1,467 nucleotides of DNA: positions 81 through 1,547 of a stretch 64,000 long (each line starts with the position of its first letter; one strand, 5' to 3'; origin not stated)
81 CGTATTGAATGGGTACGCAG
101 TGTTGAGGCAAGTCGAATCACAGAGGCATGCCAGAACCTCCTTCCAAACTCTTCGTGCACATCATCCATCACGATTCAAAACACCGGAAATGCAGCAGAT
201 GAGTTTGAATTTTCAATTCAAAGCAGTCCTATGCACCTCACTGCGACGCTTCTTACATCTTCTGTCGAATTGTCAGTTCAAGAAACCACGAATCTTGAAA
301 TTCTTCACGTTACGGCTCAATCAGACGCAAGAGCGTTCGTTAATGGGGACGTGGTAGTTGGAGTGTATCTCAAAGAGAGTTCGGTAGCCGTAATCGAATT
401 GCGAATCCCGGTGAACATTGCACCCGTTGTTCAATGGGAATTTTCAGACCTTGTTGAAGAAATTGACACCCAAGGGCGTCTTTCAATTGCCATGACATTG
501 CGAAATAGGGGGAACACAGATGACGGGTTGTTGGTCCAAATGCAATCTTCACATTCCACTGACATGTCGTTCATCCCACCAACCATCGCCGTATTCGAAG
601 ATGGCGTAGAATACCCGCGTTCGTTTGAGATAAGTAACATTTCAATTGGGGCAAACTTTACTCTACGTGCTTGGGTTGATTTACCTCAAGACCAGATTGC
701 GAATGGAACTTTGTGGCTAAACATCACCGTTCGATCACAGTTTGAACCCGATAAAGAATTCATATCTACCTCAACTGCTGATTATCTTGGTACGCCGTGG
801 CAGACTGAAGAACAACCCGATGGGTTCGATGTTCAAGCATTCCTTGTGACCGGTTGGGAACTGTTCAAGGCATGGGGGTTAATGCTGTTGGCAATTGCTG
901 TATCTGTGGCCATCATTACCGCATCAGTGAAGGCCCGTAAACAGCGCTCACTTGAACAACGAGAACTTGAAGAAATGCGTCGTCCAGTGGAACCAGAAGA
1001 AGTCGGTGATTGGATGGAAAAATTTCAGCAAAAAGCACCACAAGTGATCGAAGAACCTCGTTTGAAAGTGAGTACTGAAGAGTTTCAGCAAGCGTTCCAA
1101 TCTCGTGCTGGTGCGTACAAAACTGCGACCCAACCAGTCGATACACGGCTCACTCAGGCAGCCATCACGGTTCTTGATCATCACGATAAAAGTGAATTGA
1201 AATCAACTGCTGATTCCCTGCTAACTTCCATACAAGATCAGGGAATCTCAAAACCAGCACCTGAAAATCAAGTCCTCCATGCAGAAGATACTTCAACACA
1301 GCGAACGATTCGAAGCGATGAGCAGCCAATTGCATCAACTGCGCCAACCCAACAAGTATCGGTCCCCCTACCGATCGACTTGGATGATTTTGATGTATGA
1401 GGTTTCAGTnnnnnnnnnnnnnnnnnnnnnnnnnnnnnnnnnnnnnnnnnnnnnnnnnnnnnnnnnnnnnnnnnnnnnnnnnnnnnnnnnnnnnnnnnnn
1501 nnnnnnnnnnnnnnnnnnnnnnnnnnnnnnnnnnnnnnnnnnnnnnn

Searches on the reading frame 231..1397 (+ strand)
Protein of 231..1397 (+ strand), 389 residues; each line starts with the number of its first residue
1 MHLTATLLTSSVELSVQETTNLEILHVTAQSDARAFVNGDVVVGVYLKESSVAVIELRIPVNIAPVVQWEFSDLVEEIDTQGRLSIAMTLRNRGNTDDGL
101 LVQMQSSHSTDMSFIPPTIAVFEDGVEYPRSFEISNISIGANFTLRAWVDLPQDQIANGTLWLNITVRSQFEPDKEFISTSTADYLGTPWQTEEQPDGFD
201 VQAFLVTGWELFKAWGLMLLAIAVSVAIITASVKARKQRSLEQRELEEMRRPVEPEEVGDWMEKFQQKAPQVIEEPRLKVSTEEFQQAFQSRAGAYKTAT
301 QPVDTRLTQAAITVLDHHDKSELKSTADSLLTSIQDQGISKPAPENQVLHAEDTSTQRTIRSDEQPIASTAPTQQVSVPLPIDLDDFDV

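Call 9: search_protein_families(library=pfam, proteins=[window:231-1397:+], max_evalue=0.001)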
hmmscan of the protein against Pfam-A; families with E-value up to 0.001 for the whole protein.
window:231-1397:+ (389 aa): 0 families

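Call 11: search_protein_families(library=pfam, proteins=[window:231-1397:+], max_evalue=1)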
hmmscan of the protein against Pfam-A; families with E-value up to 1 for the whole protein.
window:231-1397:+ (389 aa): 1 family
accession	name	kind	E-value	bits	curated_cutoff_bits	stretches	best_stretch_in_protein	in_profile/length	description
PF12250.14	AftA_N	-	0.061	12.5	26.7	1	206-229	144-167/429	Arabinofuranosyltransferase N terminal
